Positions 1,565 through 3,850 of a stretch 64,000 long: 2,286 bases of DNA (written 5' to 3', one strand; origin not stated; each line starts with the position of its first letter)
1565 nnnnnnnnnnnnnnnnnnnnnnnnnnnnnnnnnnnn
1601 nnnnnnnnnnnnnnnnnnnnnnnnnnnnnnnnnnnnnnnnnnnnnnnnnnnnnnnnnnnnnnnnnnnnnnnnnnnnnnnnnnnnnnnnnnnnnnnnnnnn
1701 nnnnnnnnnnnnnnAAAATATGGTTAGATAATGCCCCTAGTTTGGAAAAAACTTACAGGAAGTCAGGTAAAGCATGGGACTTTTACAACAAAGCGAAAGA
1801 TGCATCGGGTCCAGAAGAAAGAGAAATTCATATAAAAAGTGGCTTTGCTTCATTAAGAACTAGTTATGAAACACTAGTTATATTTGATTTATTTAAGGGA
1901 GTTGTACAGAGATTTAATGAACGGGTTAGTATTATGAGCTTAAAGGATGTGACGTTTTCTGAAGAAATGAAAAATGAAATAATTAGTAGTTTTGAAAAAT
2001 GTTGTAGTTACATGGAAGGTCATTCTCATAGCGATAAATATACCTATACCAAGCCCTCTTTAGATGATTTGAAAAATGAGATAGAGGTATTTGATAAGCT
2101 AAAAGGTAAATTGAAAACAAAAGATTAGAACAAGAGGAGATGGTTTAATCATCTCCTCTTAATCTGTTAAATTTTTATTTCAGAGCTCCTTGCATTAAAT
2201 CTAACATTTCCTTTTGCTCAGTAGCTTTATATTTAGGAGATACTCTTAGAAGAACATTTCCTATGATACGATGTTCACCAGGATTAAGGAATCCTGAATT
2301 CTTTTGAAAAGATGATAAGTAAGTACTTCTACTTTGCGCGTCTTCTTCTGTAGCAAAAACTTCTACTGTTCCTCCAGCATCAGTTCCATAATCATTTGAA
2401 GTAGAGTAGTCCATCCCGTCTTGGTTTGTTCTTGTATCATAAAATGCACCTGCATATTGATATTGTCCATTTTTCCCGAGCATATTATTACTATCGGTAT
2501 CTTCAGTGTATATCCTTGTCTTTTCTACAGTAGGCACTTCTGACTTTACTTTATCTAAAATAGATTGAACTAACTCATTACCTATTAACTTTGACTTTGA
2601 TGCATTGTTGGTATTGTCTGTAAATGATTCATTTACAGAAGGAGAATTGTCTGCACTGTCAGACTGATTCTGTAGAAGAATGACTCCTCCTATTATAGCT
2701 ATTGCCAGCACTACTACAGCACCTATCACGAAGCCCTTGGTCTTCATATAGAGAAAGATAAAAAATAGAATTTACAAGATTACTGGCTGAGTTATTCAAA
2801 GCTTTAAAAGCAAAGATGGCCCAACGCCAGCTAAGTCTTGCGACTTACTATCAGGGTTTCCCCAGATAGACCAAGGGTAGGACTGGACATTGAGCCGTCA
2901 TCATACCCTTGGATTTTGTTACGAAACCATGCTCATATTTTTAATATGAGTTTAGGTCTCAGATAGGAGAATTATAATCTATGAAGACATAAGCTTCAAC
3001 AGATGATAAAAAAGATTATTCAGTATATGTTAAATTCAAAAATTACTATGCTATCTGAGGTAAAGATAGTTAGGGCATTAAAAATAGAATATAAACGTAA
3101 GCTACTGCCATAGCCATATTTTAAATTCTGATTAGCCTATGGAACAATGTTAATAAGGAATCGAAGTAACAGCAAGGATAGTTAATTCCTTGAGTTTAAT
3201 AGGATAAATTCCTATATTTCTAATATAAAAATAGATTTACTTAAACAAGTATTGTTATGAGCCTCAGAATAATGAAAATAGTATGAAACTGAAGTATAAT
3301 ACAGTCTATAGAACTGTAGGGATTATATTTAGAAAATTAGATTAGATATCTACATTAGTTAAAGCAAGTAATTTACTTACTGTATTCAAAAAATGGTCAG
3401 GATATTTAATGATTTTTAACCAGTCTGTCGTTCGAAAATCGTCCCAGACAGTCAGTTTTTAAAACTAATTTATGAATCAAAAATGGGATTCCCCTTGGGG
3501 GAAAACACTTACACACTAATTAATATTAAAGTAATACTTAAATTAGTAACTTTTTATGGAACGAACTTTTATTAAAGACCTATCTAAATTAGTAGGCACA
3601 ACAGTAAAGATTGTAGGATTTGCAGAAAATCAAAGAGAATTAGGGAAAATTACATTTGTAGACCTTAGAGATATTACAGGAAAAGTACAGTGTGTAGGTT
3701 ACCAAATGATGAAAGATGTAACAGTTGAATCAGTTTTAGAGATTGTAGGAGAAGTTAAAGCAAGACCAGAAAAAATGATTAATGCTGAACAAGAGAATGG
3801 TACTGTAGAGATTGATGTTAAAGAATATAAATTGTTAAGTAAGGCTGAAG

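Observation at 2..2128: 5'-truncated Rad50/RloC-like ABC ATPase with a coiled-coil CxxC zinc hook and an extra C-terminal domain (candidate defence nuclease)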

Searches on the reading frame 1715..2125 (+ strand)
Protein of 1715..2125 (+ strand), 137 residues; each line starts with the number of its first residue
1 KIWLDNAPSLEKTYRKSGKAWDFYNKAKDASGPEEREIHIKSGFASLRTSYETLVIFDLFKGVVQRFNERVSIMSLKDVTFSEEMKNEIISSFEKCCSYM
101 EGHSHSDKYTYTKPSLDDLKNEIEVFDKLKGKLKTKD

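Call 35: search_protein_families(library=pfam, alignment_id=A3, max_evalue=10)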
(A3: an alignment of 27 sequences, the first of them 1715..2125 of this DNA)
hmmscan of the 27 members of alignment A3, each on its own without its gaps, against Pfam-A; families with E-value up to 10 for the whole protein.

A. member 1, window:1715-2125:+ (137 aa): 3 families
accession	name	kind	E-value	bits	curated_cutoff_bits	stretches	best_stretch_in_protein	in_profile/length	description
PF19652.4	DUF6155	-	0.0012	19.2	27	1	33-88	106-159/170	Family of unknown function (DUF6155)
PF24064.2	HTH_NPRL3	-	0.031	14.6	27.2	1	83-108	13-38/62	GATOR1 complex protein NPRL3, C-terminal HTH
PF08991.16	CMC4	-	0.12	13.1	28.9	1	76-122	13-59/62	Cx9C motif-containing protein 4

B. families by the number of members that match (of 27 scanned): 17 families
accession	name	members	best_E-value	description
PF24064.2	HTH_NPRL3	17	0.0014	GATOR1 complex protein NPRL3, C-terminal HTH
PF18199.6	Dynein_C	3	0.035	Dynein heavy chain C-terminal domain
PF11757.13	RSS_P20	2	0.01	Suppressor of RNA silencing P21-like N-terminal domain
PF10456.14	BAR_3_WASP_bdg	2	0.016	WASP-binding domain of Sorting nexin protein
PF08991.16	CMC4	2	0.022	Cx9C motif-containing protein 4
PF12537.13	GPHR_N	2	0.028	The Golgi pH Regulator (GPHR) Family N-terminal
PF14204.11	Ribosomal_L18_c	2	0.076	Ribosomal L18 C-terminal region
PF19652.4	DUF6155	1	0.0012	Family of unknown function (DUF6155)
PF07719.23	TPR_2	1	0.026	Tetratricopeptide repeat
PF14071.11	YlbD_coat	1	0.03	Putative coat protein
PF14381.12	EDR1_CTR1_ARMC3_pept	1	0.052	EDR1/CTR1/ARMC3, peptidase-like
PF00515.34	TPR_1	1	0.067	Tetratricopeptide repeat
PF03127.19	GAT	1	0.081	GAT domain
PF21511.2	SidD_cat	1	0.12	SidD, catalytic domain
PF03619.22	Solute_trans_a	1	0.16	Organic solute transporter Ostalpha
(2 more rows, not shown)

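Call 36: find_homologous_proteins(query=A3, max_evalue=0.01)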
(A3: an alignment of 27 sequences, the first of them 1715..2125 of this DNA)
Query A3 (27 sequences) (137 aa, profile of the alignment): 61 proteins with E <= 0.01 among 705 candidates.
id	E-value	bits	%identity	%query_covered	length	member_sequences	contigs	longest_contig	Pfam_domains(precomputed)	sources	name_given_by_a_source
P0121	1.2e-63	231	51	98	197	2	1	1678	-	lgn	-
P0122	1.8e-63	230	60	95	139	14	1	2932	-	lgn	-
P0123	4.2e-63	229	52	98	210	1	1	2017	-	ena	-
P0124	4.2e-63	229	52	96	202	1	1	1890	-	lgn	-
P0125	7.8e-63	228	50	98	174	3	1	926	-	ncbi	-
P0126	1.6e-62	227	52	97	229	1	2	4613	PF13166.13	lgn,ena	-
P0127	2.1e-62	227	50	98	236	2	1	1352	PF13166.13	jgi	jgi:hypothetical protein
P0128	2.4e-62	227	64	91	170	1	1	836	-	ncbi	ncbi:unnamed protein product, partial [marine sediment metagenome]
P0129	3.0e-62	226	54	94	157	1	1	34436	-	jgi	jgi:hypothetical protein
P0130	1.3e-61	224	52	98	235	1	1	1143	PF02463.26,PF13166.13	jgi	jgi:ABC-type glutathione transport system ATPase component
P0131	2.4e-61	223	52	93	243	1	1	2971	PF13166.13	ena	-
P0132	3.4e-61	223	53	98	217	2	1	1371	PF13166.13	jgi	jgi:wobble nucleotide-excising tRNase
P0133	7.7e-61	222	59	93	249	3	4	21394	PF13166.13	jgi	jgi:wobble nucleotide-excising tRNase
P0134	4.9e-60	219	48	98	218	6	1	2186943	-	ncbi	-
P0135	5.7e-60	219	53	97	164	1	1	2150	-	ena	-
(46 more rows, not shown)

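Call 41: predict_structure(alignment_id=A3)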
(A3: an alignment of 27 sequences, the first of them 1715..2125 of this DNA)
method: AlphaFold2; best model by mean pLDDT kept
length: 137 residues; sequences in the alignment: 27
mean_pLDDT: 82.6   pTM: 0.77
mean pLDDT of the five models: 82.6, 76.7, 76.3, 76.2, 75.4
residues with pLDDT >= 90: 62; 70-90: 47; 50-70: 20; < 50: 8
segments of 3 or more residues with pLDDT < 50: 1-8
pLDDT, mean of each block of 10 residues (from residue 1): 44 79 97 96 94 87 66 75 87 90 70 94 95 80
secondary structure, 60 per line:
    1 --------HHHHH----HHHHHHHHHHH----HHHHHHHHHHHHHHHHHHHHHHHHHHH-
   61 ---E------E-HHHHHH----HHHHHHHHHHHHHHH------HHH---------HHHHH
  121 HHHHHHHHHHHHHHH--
elements in order: H9-13 H18-28 H33-59 H73-78 H83-97 H116-135

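Call 49: fold_search(model_id=the predicted structure, library=pdb)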
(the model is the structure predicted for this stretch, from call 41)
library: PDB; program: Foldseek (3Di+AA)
matches with E <= 10: 297; with E <= 0.001: 0
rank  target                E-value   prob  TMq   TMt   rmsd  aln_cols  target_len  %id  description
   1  8y7g_B                4.6e-01  0.87  0.47  0.14   7.4       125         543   14  Crystal structure of the Marinitoga sp. Csx1-Crn2 H495A mutant in complex with cyclic-tetraadenylate (cA4) (released 2024-07-17)
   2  7u5d_A                6.2e-01  0.35  0.33  0.10  13.0       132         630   14  I-F3b Cascade-TniQ full R-loop complex (released 2023-06-21)
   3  1orj_D                8.8e-01  0.51  0.37  0.39   8.1       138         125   11  FLAGELLAR EXPORT CHAPERONE (released 2003-09-16)
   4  2lp4_MODEL_1_A        9.2e-01  0.21  0.29  0.19  17.1       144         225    8  Solution structure of P1-CheY/P2 complex in bacterial chemotaxis (released 2012-10-24)
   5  9min_D                1.0e+00  0.77  0.43  0.45   7.7       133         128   12  Structure of a designed minibinder to NYESO1-A*02:01 (released 2025-08-06)
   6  1orj_C                1.2e+00  0.72  0.46  0.57   5.0       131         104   11  FLAGELLAR EXPORT CHAPERONE (released 2003-09-16)
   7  1ufb_A                1.2e+00  0.30  0.37  0.39   7.7       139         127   10  Crystal structure of TT1696 from Thermus thermophilus HB8 (released 2003-11-28)
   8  8y7g_A                1.2e+00  0.66  0.46  0.14   7.3       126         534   13  Crystal structure of the Marinitoga sp. Csx1-Crn2 H495A mutant in complex with cyclic-tetraadenylate (cA4) (released 2024-07-17)
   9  1orj_B                1.3e+00  0.72  0.47  0.58   5.0       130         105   12  FLAGELLAR EXPORT CHAPERONE (released 2003-09-16)
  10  2hsb                  1.4e+00  0.30  0.37  0.39   7.2       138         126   14  Crystal structure of a hepn domain containing protein (af_0298) from archaeoglobus fulgidus at 1.95 A resolution (released 2006-08-15)
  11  5maw_E                1.4e+00  0.25  0.31  0.35   9.3       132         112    9  Crystal structure of the flagellin-FliS complex from Bacillus subtilis (released 2017-12-20)
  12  4nqf_B                1.5e+00  0.23  0.34  0.32   9.1       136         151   12  Crystal structure of HEPN domain protein (released 2014-03-26)
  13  1i5n_A                1.5e+00  0.15  0.28  0.30  16.8       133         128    8  Crystal structure of the P1 domain of CheA from Salmonella typhimurium (released 2001-07-11)
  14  1tqg                  1.6e+00  0.47  0.37  0.45   6.5       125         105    9  CheA phosphotransferase domain from Thermotoga maritima (released 2004-09-07)
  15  6gow_E                1.6e+00  0.21  0.30  0.36   9.6       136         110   10  Crystal structure of the flagellin-FliS complex from Bacillus subtilis crystallized in spacegroup P22121 (released 2018-08-29)
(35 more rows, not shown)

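Call 50: search_protein_representatives(alignment_id=A3)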
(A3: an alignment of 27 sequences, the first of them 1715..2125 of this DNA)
Query: 27 sequences, 138 profile positions. Proteins with E-value up to 0.001 (for the whole library): 717; up to 1e-10: 283; up to 1e-30: 99. The best 150 are listed.
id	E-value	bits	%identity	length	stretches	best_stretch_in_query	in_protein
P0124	1.3e-63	229.0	-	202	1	1-136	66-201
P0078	9.7e-63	226.2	-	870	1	1-135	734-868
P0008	5.0e-61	220.7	-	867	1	1-135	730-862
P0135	1.8e-60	218.8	-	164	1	1-134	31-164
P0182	5.7e-60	217.2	-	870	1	1-137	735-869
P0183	5.2e-59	214.1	-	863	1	1-131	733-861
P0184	1.4e-57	209.5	-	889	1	1-137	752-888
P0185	7.9e-57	207.1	-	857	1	1-135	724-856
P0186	1.1e-56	206.5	-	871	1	1-135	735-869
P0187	1.6e-56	206.1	-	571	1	1-135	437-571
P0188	1.2e-54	200.0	-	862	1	1-135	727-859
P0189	1.4e-54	199.8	-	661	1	1-136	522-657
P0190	8.4e-54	197.3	-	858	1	1-136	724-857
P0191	1.4e-53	196.5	-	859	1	1-136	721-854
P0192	1.9e-53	196.1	-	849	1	1-135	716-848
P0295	1.7e-27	112.0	-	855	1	1-129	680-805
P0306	5.0e-25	104.0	-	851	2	1-129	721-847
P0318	1.2e-22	96.3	-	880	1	3-136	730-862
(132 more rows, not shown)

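Call 53: search_solved_structures(query=A3, max_evalue=10, show_alignments=3)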
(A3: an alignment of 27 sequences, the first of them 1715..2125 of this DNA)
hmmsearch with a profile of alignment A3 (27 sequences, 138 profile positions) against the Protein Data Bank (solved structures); distinct sequences matched with E-value up to 10: 5.
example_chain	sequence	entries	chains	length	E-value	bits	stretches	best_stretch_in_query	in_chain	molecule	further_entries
2dn9_A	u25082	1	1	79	0.53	13.2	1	12-51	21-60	DnaJ homolog subfamily A member 3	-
3pt8_B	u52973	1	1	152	0.91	12.5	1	68-104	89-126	Hemoglobin III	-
5h1s_P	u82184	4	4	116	0.96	12.4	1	28-67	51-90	50S ribosomal protein L17 | protein L17 | 50S ribosomal protein L17, chloroplastic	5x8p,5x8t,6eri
5mlc_P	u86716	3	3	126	1.1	12.2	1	28-67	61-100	50S ribosomal protein L17, chloroplastic | plastid ribosomal protein bL17c | plastid ribosomal protein uL14c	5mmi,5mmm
6otw_B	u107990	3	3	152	1.7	11.6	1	68-104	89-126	Hemoglobin III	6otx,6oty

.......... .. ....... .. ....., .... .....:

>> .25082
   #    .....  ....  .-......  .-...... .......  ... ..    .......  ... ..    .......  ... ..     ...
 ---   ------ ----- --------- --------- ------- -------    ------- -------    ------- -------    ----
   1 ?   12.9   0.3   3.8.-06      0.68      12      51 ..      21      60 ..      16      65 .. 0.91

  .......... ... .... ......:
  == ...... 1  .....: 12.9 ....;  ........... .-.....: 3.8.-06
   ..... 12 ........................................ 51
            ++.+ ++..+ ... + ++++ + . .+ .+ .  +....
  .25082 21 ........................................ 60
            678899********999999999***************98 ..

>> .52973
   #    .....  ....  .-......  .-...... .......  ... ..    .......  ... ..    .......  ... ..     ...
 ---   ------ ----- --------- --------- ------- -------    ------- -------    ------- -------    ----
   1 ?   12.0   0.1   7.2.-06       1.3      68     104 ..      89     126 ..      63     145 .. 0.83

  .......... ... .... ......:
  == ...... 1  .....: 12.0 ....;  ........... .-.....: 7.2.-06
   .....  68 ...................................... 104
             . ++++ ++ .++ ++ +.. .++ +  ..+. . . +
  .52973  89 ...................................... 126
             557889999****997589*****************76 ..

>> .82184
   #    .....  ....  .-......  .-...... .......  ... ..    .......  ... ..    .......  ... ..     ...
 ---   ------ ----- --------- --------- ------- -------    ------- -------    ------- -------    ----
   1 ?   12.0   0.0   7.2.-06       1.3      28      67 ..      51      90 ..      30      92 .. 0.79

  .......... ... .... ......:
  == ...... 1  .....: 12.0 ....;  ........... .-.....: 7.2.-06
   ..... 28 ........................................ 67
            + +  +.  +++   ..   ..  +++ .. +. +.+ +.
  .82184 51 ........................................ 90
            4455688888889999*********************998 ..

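Call 54: search_protein_families(library=phrogs, proteins=[window:1715-2125:+], max_evalue=1)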
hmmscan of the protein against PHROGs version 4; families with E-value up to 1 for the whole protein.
window:1715-2125:+ (137 aa): 2 families
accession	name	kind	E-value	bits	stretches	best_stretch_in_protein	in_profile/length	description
phrog_28849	-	unknown function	0.32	11.7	0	9-29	126-146/160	-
phrog_16021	-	unknown function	0.63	11.3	0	57-94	13-50/97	-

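Call 74: search_protein_families(library=pfam, proteins=[P0295, P0306, P0318], max_evalue=0.01)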
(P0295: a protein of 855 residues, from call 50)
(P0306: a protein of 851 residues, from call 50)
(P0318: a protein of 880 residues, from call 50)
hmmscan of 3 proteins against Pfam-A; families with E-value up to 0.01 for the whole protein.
P0295 (855 aa): 4 families
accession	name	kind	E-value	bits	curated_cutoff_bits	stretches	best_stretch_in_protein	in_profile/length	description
PF13166.12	AAA_13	-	1.8e-10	40.6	36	1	328-657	247-583/713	AAA domain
PF02463.25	SMC_N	-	2.4e-08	34.1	40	1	300-649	135-203/220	RecF/RecN/SMC N terminal domain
PF13476.12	AAA_23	-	1.3e-06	29.7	27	1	42-176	6-126/201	AAA domain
PF13304.12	AAA_21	-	3.2e-05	24.6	27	1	580-648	236-303/304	AAA domain, putative AbiEii toxin, Type IV TA system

P0306 (851 aa): 7 families
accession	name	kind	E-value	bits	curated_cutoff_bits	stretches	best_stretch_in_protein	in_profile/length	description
PF13166.12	AAA_13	-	8.1e-21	74.8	36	1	378-838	253-704/713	AAA domain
PF13304.12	AAA_21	-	2.8e-11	44.5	27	2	619-689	233-302/304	AAA domain, putative AbiEii toxin, Type IV TA system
PF02463.25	SMC_N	-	4.5e-11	43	40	1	401-693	135-205/220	RecF/RecN/SMC N terminal domain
PF13476.12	AAA_23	-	2.8e-05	25.3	27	1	87-135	5-46/201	AAA domain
PF13175.12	AAA_15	-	0.00047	20.3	32.1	1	102-435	17-265/374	AAA ATPase domain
PF00005.33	ABC_tran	-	0.00086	20.4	25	0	110-136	13-40/137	ABC transporter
PF13191.12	AAA_16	-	0.0059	17.6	32.6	0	105-135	20-51/167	AAA ATPase domain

P0318 (880 aa): 4 families
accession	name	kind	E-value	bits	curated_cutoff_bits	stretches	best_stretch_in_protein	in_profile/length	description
PF02463.25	SMC_N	-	1.2e-05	25.3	40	0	495-697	74-203/220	RecF/RecN/SMC N terminal domain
PF00005.33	ABC_tran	-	0.00041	21.4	25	0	109-134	10-35/137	ABC transporter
PF13476.12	AAA_23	-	0.0017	19.5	27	1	109-315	18-177/201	AAA domain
PF13304.12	AAA_21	-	0.0087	16.6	27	0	112-180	1-83/304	AAA domain, putative AbiEii toxin, Type IV TA system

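Call 82: fold_search(model_id=the predicted structure, library=viral)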
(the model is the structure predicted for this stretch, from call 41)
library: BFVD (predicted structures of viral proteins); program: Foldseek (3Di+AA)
matches with E <= 10: 287; with E <= 0.001: 0
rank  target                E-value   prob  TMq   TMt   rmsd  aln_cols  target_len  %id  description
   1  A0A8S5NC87            2.4e-01  0.95  0.48  0.35   7.9       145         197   10  Uncharacterized protein [Siphoviridae sp. ctwWa4]
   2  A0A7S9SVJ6            2.6e-01  0.21  0.22  0.16  18.8       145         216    8  (no name in the UniProt tables at hand)
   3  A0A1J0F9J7            4.9e-01  0.16  0.26  0.15  12.8       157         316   11  (no name in the UniProt tables at hand)
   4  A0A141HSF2            5.2e-01  0.30  0.30  0.22  19.3       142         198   13  (no name in the UniProt tables at hand)
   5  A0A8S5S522            5.7e-01  0.69  0.40  0.36   7.9       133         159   10  Uncharacterized protein [Siphoviridae sp. ctmP938]
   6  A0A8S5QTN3            6.0e-01  0.28  0.31  0.29  15.1       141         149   16  DNA binding protein [CrAss-like virus sp. ctDAq1]
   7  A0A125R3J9            6.0e-01  0.16  0.23  0.19  15.8       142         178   11  Uncharacterized protein [Human gemycircularvirus GeTz1]
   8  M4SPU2                6.3e-01  0.30  0.31  0.23  18.0       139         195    9  Nucleoside triphosphate pyrophosphohydrolase [Cellulophaga phage phiST]
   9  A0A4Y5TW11            6.3e-01  0.20  0.24  0.18  15.6       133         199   14  Haloacid dehalogenase [Vibrio phage VAP7]
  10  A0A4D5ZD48            6.6e-01  0.30  0.29  0.24  12.6       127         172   17  DUF3310 domain-containing protein [Burkholderia phage BcepSaruman]
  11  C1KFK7                6.6e-01  0.23  0.26  0.29   8.8       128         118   15  Uncharacterized protein [Lactobacillus phage Lb338-1]
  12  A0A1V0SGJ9            6.6e-01  0.21  0.26  0.31  13.6       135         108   13  Uncharacterized protein [Hokovirus HKV1]
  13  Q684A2                7.3e-01  0.57  0.36  0.40   7.3       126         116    9  (no name in the UniProt tables at hand)
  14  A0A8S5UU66            7.3e-01  0.13  0.21  0.18  11.6       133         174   20  Uncharacterized protein [Myoviridae sp. ctvxP16]
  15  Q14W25                7.7e-01  0.35  0.33  0.18  23.4       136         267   13  ORF81 [Ranid herpesvirus 2]
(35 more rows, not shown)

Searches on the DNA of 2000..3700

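Call 93: search_rna_families(source=window, start=2000, end=3700, threshold=evalue, max_evalue=1)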
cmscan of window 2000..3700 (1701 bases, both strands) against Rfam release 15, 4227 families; matches with E-value up to 1: 4.
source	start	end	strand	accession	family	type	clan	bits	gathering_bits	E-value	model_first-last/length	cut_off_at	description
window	2832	2958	-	RF03000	LOOT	Gene; sRNA;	-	55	46.4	3.5e-09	1-121/121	no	LOOT RNA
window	2128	2257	-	RF02986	FuFi-1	Gene; sRNA;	-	28.3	59.6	0.00091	1-175/175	no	FuFi-1 RNA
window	2870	2912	-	RF03310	mir-1544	Gene; miRNA;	-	20.1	46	0.46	5-54/59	no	mir-1544 microRNA precursor family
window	3036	3075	-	RF00184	PVX_3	Cis-reg;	-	17.7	42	0.8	1-54/54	no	Potato virus X cis-acting regulatory element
